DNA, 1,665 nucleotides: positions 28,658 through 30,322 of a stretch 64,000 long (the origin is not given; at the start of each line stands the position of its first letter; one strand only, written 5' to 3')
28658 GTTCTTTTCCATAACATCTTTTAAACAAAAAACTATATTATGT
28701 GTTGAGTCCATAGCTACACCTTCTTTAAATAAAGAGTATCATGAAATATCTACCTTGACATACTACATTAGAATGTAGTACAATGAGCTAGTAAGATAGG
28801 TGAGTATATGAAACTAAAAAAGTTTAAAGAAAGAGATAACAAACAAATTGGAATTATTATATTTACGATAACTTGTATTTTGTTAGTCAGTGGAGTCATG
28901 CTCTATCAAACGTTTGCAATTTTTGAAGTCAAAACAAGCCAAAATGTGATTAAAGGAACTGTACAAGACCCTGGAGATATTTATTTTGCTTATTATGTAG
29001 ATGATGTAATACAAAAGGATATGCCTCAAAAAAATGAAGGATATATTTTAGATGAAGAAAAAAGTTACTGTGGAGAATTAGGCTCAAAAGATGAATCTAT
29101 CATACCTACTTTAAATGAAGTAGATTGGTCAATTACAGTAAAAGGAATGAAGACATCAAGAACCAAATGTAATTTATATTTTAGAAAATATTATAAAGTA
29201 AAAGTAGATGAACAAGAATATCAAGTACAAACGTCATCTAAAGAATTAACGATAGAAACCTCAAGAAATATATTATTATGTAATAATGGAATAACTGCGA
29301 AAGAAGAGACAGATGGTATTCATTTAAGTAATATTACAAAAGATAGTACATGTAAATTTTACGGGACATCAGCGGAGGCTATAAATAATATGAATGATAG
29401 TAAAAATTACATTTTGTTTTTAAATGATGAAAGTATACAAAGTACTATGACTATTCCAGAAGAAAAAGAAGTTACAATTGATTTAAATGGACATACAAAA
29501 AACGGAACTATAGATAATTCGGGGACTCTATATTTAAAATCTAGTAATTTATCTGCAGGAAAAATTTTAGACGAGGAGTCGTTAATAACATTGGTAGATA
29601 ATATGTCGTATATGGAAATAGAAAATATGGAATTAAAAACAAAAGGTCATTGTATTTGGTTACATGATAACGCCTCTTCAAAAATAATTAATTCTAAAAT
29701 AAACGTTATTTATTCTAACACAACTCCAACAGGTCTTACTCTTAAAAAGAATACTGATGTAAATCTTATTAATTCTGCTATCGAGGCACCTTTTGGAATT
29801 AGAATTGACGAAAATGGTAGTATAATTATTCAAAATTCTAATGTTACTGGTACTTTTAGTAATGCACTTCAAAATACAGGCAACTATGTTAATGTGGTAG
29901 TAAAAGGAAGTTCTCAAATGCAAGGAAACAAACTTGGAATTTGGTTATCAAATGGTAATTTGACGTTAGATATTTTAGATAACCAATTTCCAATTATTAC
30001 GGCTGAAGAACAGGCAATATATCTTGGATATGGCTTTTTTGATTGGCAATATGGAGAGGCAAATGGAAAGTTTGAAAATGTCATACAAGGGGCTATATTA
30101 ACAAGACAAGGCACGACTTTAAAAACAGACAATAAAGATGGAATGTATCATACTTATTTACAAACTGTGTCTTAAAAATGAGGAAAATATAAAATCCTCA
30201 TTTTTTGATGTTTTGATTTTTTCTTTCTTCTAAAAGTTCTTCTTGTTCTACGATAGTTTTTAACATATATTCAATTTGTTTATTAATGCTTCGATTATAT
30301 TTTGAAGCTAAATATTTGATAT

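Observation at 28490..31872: Tandem pair from a four-member cassette family: divergent mini-regulator + anchored protein with conserved ends and a variable beta-helix core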

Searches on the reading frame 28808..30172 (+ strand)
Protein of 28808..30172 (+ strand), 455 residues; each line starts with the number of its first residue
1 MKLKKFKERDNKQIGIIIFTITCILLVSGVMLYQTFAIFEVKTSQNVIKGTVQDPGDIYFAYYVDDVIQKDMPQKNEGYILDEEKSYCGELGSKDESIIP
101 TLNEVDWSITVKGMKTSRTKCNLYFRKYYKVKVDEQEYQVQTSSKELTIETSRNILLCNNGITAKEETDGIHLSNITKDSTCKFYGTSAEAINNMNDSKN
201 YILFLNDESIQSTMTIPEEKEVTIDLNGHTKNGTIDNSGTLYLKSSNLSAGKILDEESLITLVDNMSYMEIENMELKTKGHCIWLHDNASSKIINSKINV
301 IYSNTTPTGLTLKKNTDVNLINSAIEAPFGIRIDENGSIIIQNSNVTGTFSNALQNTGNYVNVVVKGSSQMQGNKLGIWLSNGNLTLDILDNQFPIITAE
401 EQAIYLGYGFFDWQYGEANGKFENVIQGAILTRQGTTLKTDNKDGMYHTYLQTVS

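Call 6: search_protein_families(library=pfam, proteins=[window:28808-30172:+], max_evalue=1)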
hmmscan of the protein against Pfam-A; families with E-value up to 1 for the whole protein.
window:28808-30172:+ (455 aa): 2 families
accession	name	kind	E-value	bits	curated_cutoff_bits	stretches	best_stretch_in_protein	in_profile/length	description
PF09575.15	Spore_SspJ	-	0.025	15.3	25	0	409-441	2-34/47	Small spore protein J (Spore_SspJ)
PF23679.1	UPA-FIIND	-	0.065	14.2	27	1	114-152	46-82/117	UPA-FIIND domain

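Call 7: search_protein_families(library=ncbifam, proteins=[window:28808-30172:+], max_evalue=1)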
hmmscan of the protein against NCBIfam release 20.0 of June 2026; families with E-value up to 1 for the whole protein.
window:28808-30172:+ (455 aa): 2 families
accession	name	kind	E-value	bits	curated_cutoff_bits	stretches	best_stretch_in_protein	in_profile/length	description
TIGR04247.1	NosD_copper_fam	subfamily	0.0032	16.1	300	2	306-375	74-144/377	nitrous oxide reductase family maturation protein NosD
TIGR02863.1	spore_sspJ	equivalog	0.019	15.3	37.85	0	409-441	2-34/47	small acid-soluble spore protein SspJ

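Call 38: predict_structure(alignment_id=A4)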
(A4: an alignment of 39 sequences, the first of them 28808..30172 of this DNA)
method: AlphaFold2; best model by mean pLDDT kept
length: 455 residues; sequences in the alignment: 39
mean_pLDDT: 88.4   pTM: 0.79
mean pLDDT of the five models: 88.4, 88.4, 87.1, 86.9, 82.9
residues with pLDDT >= 90: 293; 70-90: 124; 50-70: 15; < 50: 23
segments of 3 or more residues with pLDDT < 50: 1-5, 37-43, 45-55
pLDDT, mean of each block of 10 residues (from residue 1): 50 81 86 58 44 56 86 86 89 84 85 77 91 92 90 89 91 91 93 91 94 93 97 95 94 90 94 96 95 98 83 96 97 95 97 92 98 97 97 97 95 97 93 95 93 91
secondary structure, 60 per line:
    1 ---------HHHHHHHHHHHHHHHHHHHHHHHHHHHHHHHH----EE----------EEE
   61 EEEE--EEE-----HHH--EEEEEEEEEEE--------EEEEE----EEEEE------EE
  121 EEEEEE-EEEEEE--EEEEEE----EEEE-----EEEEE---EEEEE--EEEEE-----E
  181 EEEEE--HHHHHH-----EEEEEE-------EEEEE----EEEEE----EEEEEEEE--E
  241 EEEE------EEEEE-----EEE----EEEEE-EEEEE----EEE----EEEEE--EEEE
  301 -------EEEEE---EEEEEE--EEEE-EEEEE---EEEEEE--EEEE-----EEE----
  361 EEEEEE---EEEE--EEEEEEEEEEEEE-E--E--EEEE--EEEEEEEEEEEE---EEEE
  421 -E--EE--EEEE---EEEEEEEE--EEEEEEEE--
elements in order: H10-41 E58-64 E67-69 E80-90 E99-103 E108-112 E119-126 E128-133 E136-141 E146-149 E155-159 E163-167 E170-174 E180-185 H188-193 E199-204 E212-216 E221-225 E230-237 E240-244 E251-255 E261-263 E268-272 E274-278 E283-285 E290-294 E297-300 E308-312 E316-321 E324-327 E329-333 E337-342 E345-348 E354-356 E361-366 E370-373 E376-388 E396-399 E402-413 E417-420 E429-432 E436-443 E446-453
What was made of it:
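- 28808..30175 (+): Family gene A (455 aa). Residues 1-13 are a basic leader (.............). Residues 14-37 are a hydrophobic helix ending T-F-A. Residues 38-57 are a conserved linker with low model confidence. Residues 58-126 are a beta domain with C88 and C121. Residues 127-186 are a second beta domain. From ~199 to ~400 is a right-handed beta-helix, followed by a C-terminal beta cap with the conserved tail. AlphaFold2 pLDDT 88.4 (call 38).
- On Right-handed parallel beta-helix (Pfam PF13229 Beta_helix): The AlphaFold2 model has pLDDT 88.4 with regular short strands from residue 199 to ~400 (call 38).
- Checked: The AlphaFold2 model of 28808 is confident (pLDDT 88.4, pTM 0.79) and all-beta from residue 58 (call 38).
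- AlphaFold2 gives pLDDT 88.4, with a helix at 10-41 and then all-beta structure (call 38). In the model the helix does not pack on the beta domain, and the linker is low-confidence (call 38).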

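Call 42: fold_search(model_id=the predicted structure, library=pdb)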
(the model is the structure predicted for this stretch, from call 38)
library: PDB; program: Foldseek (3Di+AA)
matches with E <= 10: 264; with E <= 0.001: 0
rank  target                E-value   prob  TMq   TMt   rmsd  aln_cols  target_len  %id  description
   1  6k0p_A                2.8e-03  0.57  0.18  0.16  17.9       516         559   10  Catalytic domain of GH87 alpha-1,3-glucanase D1045A in complex with nigerose (released 2019-12-25)
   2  6k0m                  6.0e-03  0.72  0.21  0.18  17.8       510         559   11  Catalytic domain of GH87 alpha-1,3-glucanase from Paenibacillus glycanilyticus FH11 (released 2019-12-25)
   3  6kfn                  9.4e-03  0.97  0.26  0.36   9.6       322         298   13  Crystal structure of alginate lyase from Paenibacillus sp. str. FPU-7 (released 2019-10-30)
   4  6k0q_A                1.3e-02  0.38  0.18  0.16  19.2       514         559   10  Catalytic domain of GH87 alpha-1,3-glucanase D1068A in complex with nigerose (released 2019-12-25)
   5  4nk8                  1.6e-02  0.89  0.22  0.23  10.0       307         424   10  Crystal Structure of the periplasmic alginate epimerase AlgG D317A mutant (released 2014-01-15)
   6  4nk6                  1.9e-02  1.00  0.33  0.35   5.2       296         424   10  Crystal Structure of the periplasmic alginate epimerase AlgG (released 2014-01-15)
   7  1dab                  1.9e-02  0.92  0.21  0.18  16.6       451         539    9  The Structure of Bordetella Pertussis Virulence Factor P.69 Pertactin (released 1999-12-15)
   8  4ozz                  3.0e-02  0.99  0.31  0.33   8.4       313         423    9  Crystal Structure of the periplasmic alginate epimerase AlgG T265N T268M double mutant (released 2015-03-04)
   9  5w6p_A                3.3e-02  0.97  0.27  0.19   9.7       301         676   11  Crystal structure of Bacteriophage CBA120 tailspike protein 2 enzymatically active domain (TSP2dN, orf211) (released 2018-10-24)
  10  7o7a_A                3.4e-02  0.30  0.19  0.20  13.9       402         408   12  Structure of the PL6 family alginate lyase Pedsa0632 from Pseudopedobacter saltans (released 2021-07-28)
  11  4yzx_A                3.6e-02  0.94  0.22  0.45  11.0       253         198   10  C. bescii Family 3 pectate lyase double mutant K108A/D107N in complex with trigalacturonic acid (released 2015-12-23)
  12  7osf_A                4.2e-02  0.90  0.25  0.29  10.3       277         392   13  ABC Transporter complex NosDFYL, R-domain 1 (released 2022-06-22)
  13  3t9g_B                4.9e-02  0.69  0.18  0.37  12.1       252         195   10  The crystal structure of family 3 pectate lyase from Caldicellulosiruptor bescii (released 2012-05-09)
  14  8u1o_o                4.9e-02  0.44  0.23  0.18  11.8       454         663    9  In situ cryo-EM structure of bacteriophage P22 tailspike protein complex at 3.4A resolution (released 2023-11-29)
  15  6f7k_B                5.4e-02  0.82  0.22  0.19  13.8       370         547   11  Crystal structure of Dettilon tailspike protein (gp208) (released 2018-12-19)
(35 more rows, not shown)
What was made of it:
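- On Right-handed parallel beta-helix (Pfam PF13229 Beta_helix): The 30 best Foldseek PDB hits are all beta-helix proteins (prob up to 1.0, TM ~0.3), although every E-value is > 1e-3 (call 42).
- On Polysaccharide lyase / glycoside hydrolase beta-helix enzymes: Best Foldseek E-value is 2.8e-3 with ~10% identity (call 42).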

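Call 61: search_protein_representatives(alignment_id=A4)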
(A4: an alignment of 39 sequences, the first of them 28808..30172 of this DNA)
Query: 39 sequences, 441 profile positions. Proteins with E-value up to 0.001 (for the whole library): 741; up to 1e-10: 304; up to 1e-30: 95. The best 150 are listed.
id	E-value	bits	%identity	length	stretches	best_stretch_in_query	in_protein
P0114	2.3e-216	735.3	-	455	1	1-441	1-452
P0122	1.7e-146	505.1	-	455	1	1-441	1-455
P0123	7.7e-108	377.6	-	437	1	1-441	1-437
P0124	3.5e-82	293.1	-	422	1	61-441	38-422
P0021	2.5e-76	273.8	-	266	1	1-206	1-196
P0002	3.9e-74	266.6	-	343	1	1-133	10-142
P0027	7.8e-73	262.3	-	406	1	1-200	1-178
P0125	1.1e-72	261.8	-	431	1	1-199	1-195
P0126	1.1e-72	261.7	-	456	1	1-202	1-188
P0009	3.8e-72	260.0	-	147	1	1-135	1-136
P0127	9.9e-72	258.6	-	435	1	1-202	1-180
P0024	1.8e-71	257.8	-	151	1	1-144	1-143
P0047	7.3e-71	255.8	-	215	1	1-204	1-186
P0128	9.6e-71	255.4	-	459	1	1-202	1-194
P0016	2.5e-70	254.0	-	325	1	1-243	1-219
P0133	4.1e-67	243.4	-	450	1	1-194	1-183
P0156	5.6e-49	183.6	-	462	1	1-137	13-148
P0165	1.3e-45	172.6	-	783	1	1-178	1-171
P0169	1.1e-43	166.2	-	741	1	1-156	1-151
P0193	2.7e-32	128.7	-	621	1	1-151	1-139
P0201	1.2e-30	123.3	-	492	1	125-436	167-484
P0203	4.3e-30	121.4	-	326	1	1-137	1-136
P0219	8.5e-25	104.0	-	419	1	1-177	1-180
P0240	2.4e-21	92.6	-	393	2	1-181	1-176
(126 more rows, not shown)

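Call 63: search_protein_families(library=ncbifam, proteins=[P0133, P0240, P0156, P0203, P0219, P0165, P0169, P0193, P0124, P0201], max_evalue=10)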
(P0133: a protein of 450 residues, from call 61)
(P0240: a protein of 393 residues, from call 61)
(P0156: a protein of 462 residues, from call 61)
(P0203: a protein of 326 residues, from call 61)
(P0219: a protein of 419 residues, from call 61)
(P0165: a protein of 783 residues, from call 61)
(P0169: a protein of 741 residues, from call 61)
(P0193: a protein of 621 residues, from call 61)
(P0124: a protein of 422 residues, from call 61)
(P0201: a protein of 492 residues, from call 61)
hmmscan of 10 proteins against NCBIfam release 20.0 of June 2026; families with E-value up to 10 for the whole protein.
P0133 (450 aa): 1 family
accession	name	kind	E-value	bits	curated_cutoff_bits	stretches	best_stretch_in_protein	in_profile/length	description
NF012168.1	BlaI_of_BCL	exception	0.0029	17.6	180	1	127-167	52-92/121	penicillinase repressor BlaI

P0240 (393 aa): 2 families
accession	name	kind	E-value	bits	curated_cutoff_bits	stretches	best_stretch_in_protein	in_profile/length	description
NF047446.1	barrel_OmpL47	domain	0.043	14.3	40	1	149-189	15-53/68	OmpL47-type beta-barrel domain-containing protein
NF033556.1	MerTP_fusion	equivalog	1.8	8.1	180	1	127-159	125-157/186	mercuric transport protein MerTP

P0156 (462 aa): 0 families

P0203 (326 aa): 0 families

P0219 (419 aa): 2 families
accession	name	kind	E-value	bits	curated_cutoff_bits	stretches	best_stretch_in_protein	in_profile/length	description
TIGR02167.2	Liste_lipo_26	repeat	4.6e-38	128.4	30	6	238-263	1-26/26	PARCEL repeat-containing surface protein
NF045896.1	Mbov_0838_LP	exception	2.3e-12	46.6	500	2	212-300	276-362/433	Mbov_0838 family PARCEL repeat surface lipoprotein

P0165 (783 aa): 0 families

P0169 (741 aa): 1 family
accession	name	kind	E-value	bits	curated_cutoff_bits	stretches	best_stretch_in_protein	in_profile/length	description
NF000153.1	linco_LnuAN2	exception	0.00066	19.5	340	1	139-185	92-138/170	lincosamide nucleotidyltransferase Lnu(AN2)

P0193 (621 aa): 0 families

P0124 (422 aa): 0 families

P0201 (492 aa): 0 families
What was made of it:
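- Closest known: Variable surface. Same: One distant family member carries PARCEL repeats (call 63).
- No NCBIfam or Pfam hit to SipW-type signal peptides or to TasA/M73 domains, even for canonical-looking members (calls 6, 7, 63).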

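Call 67: search_protein_families(library=phrogs, proteins=[window:28808-30172:+], max_evalue=0.01)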
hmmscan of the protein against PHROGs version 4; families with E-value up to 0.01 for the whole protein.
window:28808-30172:+ (455 aa): 0 families

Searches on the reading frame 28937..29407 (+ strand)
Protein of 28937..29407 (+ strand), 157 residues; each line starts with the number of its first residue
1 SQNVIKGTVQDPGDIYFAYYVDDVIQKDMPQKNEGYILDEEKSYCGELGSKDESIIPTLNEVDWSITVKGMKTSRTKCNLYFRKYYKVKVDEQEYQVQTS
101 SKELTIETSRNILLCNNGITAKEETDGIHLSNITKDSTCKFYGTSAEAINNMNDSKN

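Call 51: predict_structure(alignment_id=A5)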
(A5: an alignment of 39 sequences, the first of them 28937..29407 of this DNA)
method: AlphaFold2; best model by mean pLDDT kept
length: 157 residues; sequences in the alignment: 39
mean_pLDDT: 86.2   pTM: 0.75
mean pLDDT of the five models: 86.2, 86.0, 85.6, 85.4, 85.0
residues with pLDDT >= 90: 105; 70-90: 39; 50-70: 1; < 50: 12
segments of 3 or more residues with pLDDT < 50: 1-12
pLDDT, mean of each block of 10 residues (from residue 1): 39 77 93 93 90 93 90 87 93 92 88 89 91 90 92 80
secondary structure, 60 per line:
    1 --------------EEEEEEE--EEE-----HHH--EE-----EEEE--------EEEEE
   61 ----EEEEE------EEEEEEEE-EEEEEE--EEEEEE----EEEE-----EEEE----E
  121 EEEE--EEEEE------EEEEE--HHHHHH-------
elements in order: E15-21 E24-26 E44-47 E56-60 E65-69 E76-83 E85-90 E93-98 E103-106 E112-115 E120-124 E127-131 E138-142 H145-150
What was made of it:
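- The beta domain is modelled as complete and confident on its own (call 51).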

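Call 55: fold_search(model_id=the predicted structure, library=pdb)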
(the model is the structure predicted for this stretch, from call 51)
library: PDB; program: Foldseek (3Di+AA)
matches with E <= 10: 141; with E <= 0.001: 0
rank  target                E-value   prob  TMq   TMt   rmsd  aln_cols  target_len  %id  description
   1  9lj6                  3.6e-01  0.04  0.13  0.09  18.0       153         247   11  Crystal Structure of C-terminal rigid fragment containing middle and C-terminal domains of the Basal pilin EbpB from Ent (released 2025-07-16)
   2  7avh                  5.4e-01  0.04  0.15  0.14  17.7       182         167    6  Streptococcal High Identity Repeats in Tandem (SHIRT) domains 3-4 from cell surface protein SGO_0707 (released 2021-06-09)
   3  9cd2_A                7.3e-01  0.10  0.23  0.18  12.5       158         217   10  Structure of E. coli ZDHYS365 multi-ubiquitin domain protein (released 2025-04-02)
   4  7bnq_A                7.7e-01  0.03  0.14  0.05  13.0       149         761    7  Lateral-closed conformation of the lid-locked BAM complex (BamA E435C S665C, BamBDCE) by cryoEM (released 2021-06-02)
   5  5u5o                  8.6e-01  0.05  0.16  0.09  16.2       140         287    8  Bacterial adhesin from Mobiluncus mulieris containing intramolecular disulfide, isopeptide, and ester bond cross-links ( (released 2018-06-13)
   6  3b08_A                9.2e-01  0.06  0.21  0.21  10.4       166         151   15  Crystal structure of the mouse HOIL1-L-NZF in complex with linear di-ubiquitin (released 2011-12-14)
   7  6mkd_A                9.2e-01  0.04  0.16  0.13  15.6       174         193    8  4699 TCR bound to I-Ab Padi4 (released 2019-07-03)
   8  2yd7_A                9.7e-01  0.03  0.15  0.12  15.6       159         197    9  Crystal structure of the N-terminal Ig1-2 module of Human Receptor Protein Tyrosine Phosphatase Delta (released 2011-04-13)
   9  2yd2                  9.7e-01  0.03  0.14  0.12  15.8       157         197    9  Crystal structure of the N-terminal Ig1-2 module of Human Receptor Protein Tyrosine Phosphatase Sigma (released 2011-04-13)
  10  9iky_D                1.0e+00  0.04  0.15  0.13  15.6       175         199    8  Crystal structure of 1-2C-T96F TCR in complex with HLA-A*11:01 bound to KRAS-G12V peptide (VVGAVGVGK) (released 2025-06-18)
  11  6ii8_K                1.2e+00  0.07  0.18  0.23   9.2        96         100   14  Crystal structure of H7 hemagglutinin from A/Anhui/1/2013 in complex with a human neutralizing antibody L4B-18 (released 2018-10-24)
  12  7q9a_D                1.2e+00  0.02  0.12  0.10  16.2       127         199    8  MHC Class I A02 Allele presenting LLLGIGILVL, in complex with Mel5 TCR (released 2023-02-22)
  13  5hyj_D                1.3e+00  0.02  0.10  0.08  16.1       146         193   10  1E6 TCR in Complex with HLA-A02 carrying AQWGPDPAAA (released 2016-05-04)
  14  9eji_D                1.4e+00  0.03  0.18  0.15  17.0       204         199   10  Peptide-independent T cell receptor recognition of HLA-DQ2 (released 2025-03-26)
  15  7pbe_D                1.5e+00  0.03  0.15  0.13  15.5       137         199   10  Emergence of immune escape at dominant SARS-CoV-2 killer T-cell epitope (released 2022-04-27)
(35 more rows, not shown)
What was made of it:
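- On Type IV pilins (class III signal peptide): Foldseek gave nothing above noise (call 55).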

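Call 87: fold_search(model_id=the predicted structure, library=viral)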
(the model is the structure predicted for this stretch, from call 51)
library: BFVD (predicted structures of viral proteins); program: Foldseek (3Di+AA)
matches with E <= 10: 126; with E <= 0.001: 0
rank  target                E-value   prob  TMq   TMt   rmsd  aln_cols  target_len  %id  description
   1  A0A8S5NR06            5.3e-03  0.72  0.24  0.13  11.6       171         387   11  Uncharacterized protein [Myoviridae sp. ctj3P51]
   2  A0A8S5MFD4            3.2e-02  0.35  0.23  0.15  17.1       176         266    6  Bacterial repeat domain-containing protein [Podoviridae sp. ct9P15]
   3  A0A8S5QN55            4.3e-02  0.08  0.13  0.06  14.6       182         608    8  Tyrosine phosphatase family protein [Ackermannviridae sp. ctQad106]
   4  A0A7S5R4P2            1.6e-01  0.20  0.21  0.05  11.6       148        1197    9  Uncharacterized protein [Bacteroides phage crAss002]
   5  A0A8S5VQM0            1.7e-01  0.16  0.23  0.09  15.0       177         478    7  (no name in the UniProt tables at hand)
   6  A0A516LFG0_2          3.3e-01  0.08  0.17  0.05  14.8       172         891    9  (no name in the UniProt tables at hand)
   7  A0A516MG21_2          6.4e-01  0.08  0.15  0.04  13.9        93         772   17  (no name in the UniProt tables at hand)
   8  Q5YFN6                8.5e-01  0.06  0.21  0.11  17.9       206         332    8  Hemagglutinin [Singapore grouper iridovirus]
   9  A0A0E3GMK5            9.0e-01  0.11  0.17  0.19   9.6        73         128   15  Uncharacterized protein [Enterobacteria phage JenP2]
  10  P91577                1.0e+00  0.03  0.17  0.05  15.7       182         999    6  Spheroidin [Choristoneura fumiferana entomopoxvirus]
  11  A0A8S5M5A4            1.3e+00  0.13  0.28  0.08  13.5       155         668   15  Uncharacterized protein [Podoviridae sp. ctaNW81]
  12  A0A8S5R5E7            1.3e+00  0.03  0.16  0.08  20.2       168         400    7  Uncharacterized protein [Ackermannviridae sp. ctaCq7]
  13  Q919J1                1.4e+00  0.04  0.22  0.06  12.8       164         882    7  CUN085 putative occlusion body protein [Culex nigripalpus nucleopolyhedrovirus (isolate Florida/1997)]
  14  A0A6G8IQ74            1.4e+00  0.04  0.20  0.10  12.6       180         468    9  (no name in the UniProt tables at hand)
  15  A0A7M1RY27            1.5e+00  0.03  0.19  0.06  16.5       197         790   10  Bacterial repeat domain-containing protein [uncultured phage cr273_1]
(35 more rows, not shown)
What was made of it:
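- Tried and rejected: The top hits were assorted tandem Ig-like stalk domains with TM < 0.25 (calls 55, 87).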
